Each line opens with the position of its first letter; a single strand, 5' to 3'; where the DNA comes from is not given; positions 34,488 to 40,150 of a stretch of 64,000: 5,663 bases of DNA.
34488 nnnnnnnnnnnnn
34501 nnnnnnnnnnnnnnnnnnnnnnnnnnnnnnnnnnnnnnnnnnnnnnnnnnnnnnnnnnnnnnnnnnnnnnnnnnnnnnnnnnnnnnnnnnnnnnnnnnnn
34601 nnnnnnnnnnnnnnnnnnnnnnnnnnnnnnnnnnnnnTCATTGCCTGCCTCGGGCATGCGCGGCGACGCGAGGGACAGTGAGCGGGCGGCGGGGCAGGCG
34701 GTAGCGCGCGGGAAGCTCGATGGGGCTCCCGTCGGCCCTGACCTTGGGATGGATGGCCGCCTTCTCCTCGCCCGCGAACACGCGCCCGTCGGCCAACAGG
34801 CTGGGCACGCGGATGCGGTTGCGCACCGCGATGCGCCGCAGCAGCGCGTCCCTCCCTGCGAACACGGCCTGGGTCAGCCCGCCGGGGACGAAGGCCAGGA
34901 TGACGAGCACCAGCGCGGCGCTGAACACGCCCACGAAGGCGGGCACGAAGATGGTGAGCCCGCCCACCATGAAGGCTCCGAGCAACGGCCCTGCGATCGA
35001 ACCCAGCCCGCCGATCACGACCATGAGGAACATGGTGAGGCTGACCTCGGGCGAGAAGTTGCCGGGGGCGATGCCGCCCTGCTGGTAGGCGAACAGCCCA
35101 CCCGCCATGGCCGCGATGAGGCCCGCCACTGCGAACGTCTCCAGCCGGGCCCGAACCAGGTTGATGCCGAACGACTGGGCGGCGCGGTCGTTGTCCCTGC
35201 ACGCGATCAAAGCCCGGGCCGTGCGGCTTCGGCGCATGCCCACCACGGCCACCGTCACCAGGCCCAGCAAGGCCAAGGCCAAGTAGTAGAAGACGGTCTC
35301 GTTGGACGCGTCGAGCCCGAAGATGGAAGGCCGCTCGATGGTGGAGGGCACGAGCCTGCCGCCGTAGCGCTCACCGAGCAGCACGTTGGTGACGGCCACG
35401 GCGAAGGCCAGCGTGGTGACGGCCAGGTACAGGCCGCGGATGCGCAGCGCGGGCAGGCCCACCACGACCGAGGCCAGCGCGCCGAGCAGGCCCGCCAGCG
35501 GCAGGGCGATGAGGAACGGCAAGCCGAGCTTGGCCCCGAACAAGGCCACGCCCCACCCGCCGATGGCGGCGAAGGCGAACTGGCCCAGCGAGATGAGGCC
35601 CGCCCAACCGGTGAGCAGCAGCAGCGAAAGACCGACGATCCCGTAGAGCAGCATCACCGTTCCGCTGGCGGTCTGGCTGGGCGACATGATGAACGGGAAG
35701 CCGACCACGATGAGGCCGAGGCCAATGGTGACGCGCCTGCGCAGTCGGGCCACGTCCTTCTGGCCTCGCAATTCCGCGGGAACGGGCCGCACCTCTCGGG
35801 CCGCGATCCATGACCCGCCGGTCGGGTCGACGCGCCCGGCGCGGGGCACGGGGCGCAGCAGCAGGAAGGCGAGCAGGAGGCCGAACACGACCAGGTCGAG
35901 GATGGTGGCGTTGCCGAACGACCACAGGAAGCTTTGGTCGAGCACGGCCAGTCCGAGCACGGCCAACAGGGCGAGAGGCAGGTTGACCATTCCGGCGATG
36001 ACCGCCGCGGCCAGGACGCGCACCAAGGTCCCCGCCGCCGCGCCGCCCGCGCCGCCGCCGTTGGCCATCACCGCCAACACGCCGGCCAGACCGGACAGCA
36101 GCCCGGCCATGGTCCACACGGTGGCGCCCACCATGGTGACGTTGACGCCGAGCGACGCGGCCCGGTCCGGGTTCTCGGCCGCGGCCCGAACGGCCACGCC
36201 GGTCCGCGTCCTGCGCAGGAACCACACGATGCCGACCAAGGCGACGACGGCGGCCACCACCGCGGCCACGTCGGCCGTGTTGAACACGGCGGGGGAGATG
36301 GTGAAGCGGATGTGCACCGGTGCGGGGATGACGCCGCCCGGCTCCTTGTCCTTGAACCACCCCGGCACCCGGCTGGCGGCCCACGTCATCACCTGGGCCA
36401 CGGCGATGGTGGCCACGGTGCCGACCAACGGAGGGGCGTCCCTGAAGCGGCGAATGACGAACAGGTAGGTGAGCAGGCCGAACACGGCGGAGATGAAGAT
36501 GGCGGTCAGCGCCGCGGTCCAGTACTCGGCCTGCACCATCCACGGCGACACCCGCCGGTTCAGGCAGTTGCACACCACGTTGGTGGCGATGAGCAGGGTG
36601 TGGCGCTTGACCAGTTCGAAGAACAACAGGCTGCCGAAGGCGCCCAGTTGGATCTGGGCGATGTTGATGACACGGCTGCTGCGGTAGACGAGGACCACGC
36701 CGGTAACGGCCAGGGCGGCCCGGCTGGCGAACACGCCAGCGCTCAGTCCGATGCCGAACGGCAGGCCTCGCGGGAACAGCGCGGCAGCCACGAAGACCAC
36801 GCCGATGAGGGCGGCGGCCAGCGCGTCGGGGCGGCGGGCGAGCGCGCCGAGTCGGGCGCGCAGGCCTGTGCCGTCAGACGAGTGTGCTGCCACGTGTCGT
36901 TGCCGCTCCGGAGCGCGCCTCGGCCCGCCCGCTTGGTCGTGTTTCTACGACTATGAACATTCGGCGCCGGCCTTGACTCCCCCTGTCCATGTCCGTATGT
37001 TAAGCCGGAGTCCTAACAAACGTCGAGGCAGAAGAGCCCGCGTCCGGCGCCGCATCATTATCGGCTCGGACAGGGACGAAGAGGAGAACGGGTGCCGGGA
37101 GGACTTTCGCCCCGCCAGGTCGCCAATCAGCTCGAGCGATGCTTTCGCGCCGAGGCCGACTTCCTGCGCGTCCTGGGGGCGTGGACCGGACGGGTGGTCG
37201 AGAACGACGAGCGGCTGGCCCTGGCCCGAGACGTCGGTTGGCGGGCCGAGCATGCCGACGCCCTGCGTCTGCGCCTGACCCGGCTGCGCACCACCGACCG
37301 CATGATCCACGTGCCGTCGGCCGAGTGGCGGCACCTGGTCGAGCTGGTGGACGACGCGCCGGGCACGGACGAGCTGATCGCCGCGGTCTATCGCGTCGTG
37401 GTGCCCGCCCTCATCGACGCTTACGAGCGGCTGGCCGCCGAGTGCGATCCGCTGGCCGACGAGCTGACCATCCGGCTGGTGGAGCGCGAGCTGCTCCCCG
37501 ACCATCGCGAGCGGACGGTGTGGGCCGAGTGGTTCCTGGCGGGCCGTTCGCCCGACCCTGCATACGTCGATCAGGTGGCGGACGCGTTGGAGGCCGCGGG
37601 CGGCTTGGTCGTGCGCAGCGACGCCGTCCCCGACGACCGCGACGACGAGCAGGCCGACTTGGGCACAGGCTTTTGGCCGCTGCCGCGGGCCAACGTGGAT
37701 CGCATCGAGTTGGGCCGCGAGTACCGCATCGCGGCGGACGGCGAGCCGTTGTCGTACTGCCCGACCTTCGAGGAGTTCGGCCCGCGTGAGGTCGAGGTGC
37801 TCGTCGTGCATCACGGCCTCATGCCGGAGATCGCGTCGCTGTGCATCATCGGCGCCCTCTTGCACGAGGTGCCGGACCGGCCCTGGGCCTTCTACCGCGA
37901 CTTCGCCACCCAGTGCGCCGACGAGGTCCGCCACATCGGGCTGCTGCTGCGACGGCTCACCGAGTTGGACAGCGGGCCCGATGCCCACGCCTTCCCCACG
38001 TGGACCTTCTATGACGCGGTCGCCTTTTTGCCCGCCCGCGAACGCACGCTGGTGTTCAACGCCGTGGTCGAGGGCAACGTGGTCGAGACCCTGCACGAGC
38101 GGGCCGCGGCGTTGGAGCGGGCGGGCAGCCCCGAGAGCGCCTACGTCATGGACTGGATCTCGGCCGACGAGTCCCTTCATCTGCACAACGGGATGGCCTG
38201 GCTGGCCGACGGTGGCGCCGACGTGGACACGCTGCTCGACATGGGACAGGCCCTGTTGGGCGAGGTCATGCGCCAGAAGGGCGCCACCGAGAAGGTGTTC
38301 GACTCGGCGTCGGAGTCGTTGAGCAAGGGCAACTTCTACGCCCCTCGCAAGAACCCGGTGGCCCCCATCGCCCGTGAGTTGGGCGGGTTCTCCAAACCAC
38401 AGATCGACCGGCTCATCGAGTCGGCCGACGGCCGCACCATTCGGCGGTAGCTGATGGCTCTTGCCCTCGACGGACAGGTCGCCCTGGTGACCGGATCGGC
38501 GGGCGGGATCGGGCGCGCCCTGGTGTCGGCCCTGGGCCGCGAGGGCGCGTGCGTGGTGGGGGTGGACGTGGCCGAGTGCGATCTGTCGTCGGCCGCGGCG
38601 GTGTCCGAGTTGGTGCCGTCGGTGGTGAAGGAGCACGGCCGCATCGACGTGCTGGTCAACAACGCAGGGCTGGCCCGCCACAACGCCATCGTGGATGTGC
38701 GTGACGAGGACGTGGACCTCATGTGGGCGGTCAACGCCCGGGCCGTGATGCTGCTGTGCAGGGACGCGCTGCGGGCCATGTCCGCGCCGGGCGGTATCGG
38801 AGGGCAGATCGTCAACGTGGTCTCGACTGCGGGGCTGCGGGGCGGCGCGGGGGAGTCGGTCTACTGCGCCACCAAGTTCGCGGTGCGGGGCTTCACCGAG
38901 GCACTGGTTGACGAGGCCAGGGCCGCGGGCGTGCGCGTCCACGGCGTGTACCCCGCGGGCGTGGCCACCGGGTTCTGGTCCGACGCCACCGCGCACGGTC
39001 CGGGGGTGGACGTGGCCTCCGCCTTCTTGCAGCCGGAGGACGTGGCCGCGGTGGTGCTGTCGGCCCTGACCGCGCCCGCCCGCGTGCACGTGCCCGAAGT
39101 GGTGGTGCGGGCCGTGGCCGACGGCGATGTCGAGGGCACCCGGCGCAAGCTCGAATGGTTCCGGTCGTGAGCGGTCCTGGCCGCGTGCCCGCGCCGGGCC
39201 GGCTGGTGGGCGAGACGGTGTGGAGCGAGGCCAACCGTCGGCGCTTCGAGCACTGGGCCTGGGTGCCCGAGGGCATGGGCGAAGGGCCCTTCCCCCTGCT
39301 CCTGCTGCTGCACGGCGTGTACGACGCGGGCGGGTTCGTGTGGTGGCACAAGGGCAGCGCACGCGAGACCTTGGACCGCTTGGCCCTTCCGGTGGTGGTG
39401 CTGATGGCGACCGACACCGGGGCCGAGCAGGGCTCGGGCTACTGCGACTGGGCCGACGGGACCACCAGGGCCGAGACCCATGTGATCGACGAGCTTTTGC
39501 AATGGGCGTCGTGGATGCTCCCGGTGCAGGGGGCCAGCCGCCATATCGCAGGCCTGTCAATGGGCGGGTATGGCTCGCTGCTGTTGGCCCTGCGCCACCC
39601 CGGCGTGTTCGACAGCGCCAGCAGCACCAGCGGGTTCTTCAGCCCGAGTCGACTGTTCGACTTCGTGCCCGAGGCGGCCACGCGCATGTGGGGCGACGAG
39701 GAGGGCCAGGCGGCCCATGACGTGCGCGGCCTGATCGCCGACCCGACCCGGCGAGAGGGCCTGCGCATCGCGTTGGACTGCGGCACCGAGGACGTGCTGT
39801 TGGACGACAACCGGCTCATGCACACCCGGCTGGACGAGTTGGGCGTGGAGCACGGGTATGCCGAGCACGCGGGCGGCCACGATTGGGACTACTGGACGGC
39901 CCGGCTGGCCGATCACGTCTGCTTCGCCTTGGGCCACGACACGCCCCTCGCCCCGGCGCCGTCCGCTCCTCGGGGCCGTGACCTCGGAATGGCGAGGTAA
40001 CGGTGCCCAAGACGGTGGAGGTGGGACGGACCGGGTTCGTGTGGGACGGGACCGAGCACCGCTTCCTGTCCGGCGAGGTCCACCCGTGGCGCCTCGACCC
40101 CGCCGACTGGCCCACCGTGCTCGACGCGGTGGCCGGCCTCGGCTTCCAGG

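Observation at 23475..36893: Eight-gene translationally coupled operon joining a HAAT-type ABC transporter to a MoxR/DUF58/transglutaminase-like module and lipoproteins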

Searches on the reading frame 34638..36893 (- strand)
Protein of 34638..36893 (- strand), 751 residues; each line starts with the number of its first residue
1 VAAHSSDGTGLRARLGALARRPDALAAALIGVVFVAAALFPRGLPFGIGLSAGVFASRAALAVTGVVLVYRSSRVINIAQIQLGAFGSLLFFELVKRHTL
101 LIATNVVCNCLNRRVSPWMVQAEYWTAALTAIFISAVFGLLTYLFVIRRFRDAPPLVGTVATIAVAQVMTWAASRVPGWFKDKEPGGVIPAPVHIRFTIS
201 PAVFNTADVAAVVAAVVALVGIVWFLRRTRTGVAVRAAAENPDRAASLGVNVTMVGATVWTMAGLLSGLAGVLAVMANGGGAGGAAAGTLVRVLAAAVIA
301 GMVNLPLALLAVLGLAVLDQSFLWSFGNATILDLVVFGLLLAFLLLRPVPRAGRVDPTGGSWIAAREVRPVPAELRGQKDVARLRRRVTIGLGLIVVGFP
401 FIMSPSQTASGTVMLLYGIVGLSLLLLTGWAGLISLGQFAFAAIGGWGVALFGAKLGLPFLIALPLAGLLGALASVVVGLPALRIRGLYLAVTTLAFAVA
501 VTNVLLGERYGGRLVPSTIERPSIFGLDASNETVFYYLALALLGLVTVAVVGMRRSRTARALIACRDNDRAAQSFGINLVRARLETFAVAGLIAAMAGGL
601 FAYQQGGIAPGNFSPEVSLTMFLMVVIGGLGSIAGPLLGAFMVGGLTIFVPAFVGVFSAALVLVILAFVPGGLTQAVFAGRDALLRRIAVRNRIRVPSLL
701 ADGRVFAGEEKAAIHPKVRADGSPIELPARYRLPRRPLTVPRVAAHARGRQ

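Call 4: search_protein_families(library=pfam, proteins=[window:34638-36893:-], max_evalue=0.01)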
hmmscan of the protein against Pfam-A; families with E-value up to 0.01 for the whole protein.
window:34638-36893:- (751 aa): 1 family
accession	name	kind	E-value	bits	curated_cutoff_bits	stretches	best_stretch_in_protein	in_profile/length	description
PF02653.21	BPD_transp_2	-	1.1e-57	195.7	26.8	2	412-666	7-265/269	Branched-chain amino acid transport system / permease component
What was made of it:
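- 34638..36893 (-): g1: fused LivH-LivM type permease (751 aa, two BPD_transp_2 domains). Pfam PF02653, 2 stretches, E 1e-57 (call 4).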

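Call 5: search_protein_families(library=ncbifam, proteins=[window:34638-36893:-], max_evalue=0.01)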
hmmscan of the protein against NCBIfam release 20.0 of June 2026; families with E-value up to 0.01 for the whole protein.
window:34638-36893:- (751 aa): 10 families
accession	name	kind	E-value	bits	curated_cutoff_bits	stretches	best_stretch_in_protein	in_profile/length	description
NF008450.0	PRK11301.1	subfamily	6.3e-31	108.2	366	2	383-531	87-237/418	high-affinity branched-chain amino acid ABC transporter permease LivM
TIGR03408.1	urea_trans_UrtC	equivalog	1.9e-26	93.5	296.2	2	463-674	91-311/313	urea ABC transporter permease subunit UrtC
TIGR03409.1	urea_trans_UrtB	equivalog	3.3e-19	69.7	250.3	2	61-348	16-282/291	urea ABC transporter permease subunit UrtB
TIGR03727.1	urea_t_UrtC_arc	equivalog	7e-15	54.8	575.55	1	393-680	37-344/369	urea ABC transporter, permease protein UrtC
NF008011.0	PRK10740.1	equivalog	8.6e-11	42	379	2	542-673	165-299/308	high-affinity branched-chain amino acid ABC transporter permease LivH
NF008630.0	PRK11618.1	equivalog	5.8e-06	25.7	363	1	208-302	164-257/331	galactofuranose ABC transporter, permease protein YjfF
TIGR03622.1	urea_t_UrtB_arc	equivalog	5.8e-05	22.5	374.25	1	416-674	15-277/284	urea ABC transporter, permease protein UrtB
NF007014.0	PRK09478.1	equivalog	9.9e-05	21.8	386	1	113-302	94-277/336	galactose/methyl galactoside ABC transporter permease MglC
NF011961.0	PRK15432.1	equivalog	0.00023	20.5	388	1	420-677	52-311/344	autoinducer 2 ABC transporter permease LsrC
NF008441.0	PRK11285.1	equivalog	0.00032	19.9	378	0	99-302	83-272/333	L-arabinose ABC transporter permease AraH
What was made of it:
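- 34638..36893 (-): NCBIfam LivM/UrtC/UrtB/LivH sub-threshold hits (call 5).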

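Call 64: search_protein_families(library=padloc, proteins=[window:34638-36893:-], max_evalue=0.001)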
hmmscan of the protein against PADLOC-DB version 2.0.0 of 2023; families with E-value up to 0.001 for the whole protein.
window:34638-36893:- (751 aa): 0 families

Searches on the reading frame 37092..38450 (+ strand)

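Call 38: search_protein_families(library=pfam, proteins=[window:37092-38450:+], max_evalue=0.001)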
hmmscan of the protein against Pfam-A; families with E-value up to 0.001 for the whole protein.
window:37092-38450:+ (452 aa): 1 family
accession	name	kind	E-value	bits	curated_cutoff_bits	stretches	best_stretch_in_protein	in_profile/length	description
PF04305.20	DUF455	-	1.8e-09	38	34.3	1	261-372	89-201/247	Protein of unknown function (DUF455)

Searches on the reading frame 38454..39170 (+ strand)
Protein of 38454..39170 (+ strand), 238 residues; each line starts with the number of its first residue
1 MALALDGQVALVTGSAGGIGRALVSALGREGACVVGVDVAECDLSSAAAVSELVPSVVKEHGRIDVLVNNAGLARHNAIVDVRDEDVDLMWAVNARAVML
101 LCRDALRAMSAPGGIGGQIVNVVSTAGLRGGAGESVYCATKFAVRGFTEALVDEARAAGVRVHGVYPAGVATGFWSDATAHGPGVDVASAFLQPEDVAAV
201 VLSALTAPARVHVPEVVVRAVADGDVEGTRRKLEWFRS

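Call 38: search_protein_families(library=pfam, proteins=[window:38454-39170:+], max_evalue=0.001)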
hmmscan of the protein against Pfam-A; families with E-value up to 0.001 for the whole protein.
window:38454-39170:+ (238 aa): 5 families
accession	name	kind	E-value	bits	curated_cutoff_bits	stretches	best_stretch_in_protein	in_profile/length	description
PF00106.31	adh_short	-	2.1e-42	145.3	26.6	2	39-178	53-190/195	short chain dehydrogenase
PF13561.12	adh_short_C2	-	7.8e-29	101.3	27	1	36-202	44-214/236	Enoyl-(Acyl carrier protein) reductase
PF08659.16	KR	-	4.2e-08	33.8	22.6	1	35-162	53-170/180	KR domain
PF04321.23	RmlD_sub_bind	-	1.4e-06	28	27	1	11-106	4-90/287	RmlD substrate binding domain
PF01370.27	Epimerase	-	2.5e-05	24.2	20.9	1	10-102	1-99/240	NAD dependent epimerase/dehydratase family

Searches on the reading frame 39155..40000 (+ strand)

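Call 38: search_protein_families(library=pfam, proteins=[window:39155-40000:+], max_evalue=0.001)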
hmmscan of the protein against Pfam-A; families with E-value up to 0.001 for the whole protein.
window:39155-40000:+ (281 aa): 1 family
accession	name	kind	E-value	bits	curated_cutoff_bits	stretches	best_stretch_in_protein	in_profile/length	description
PF00756.26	Esterase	-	2.3e-27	96.8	22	1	38-255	15-248/251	Putative esterase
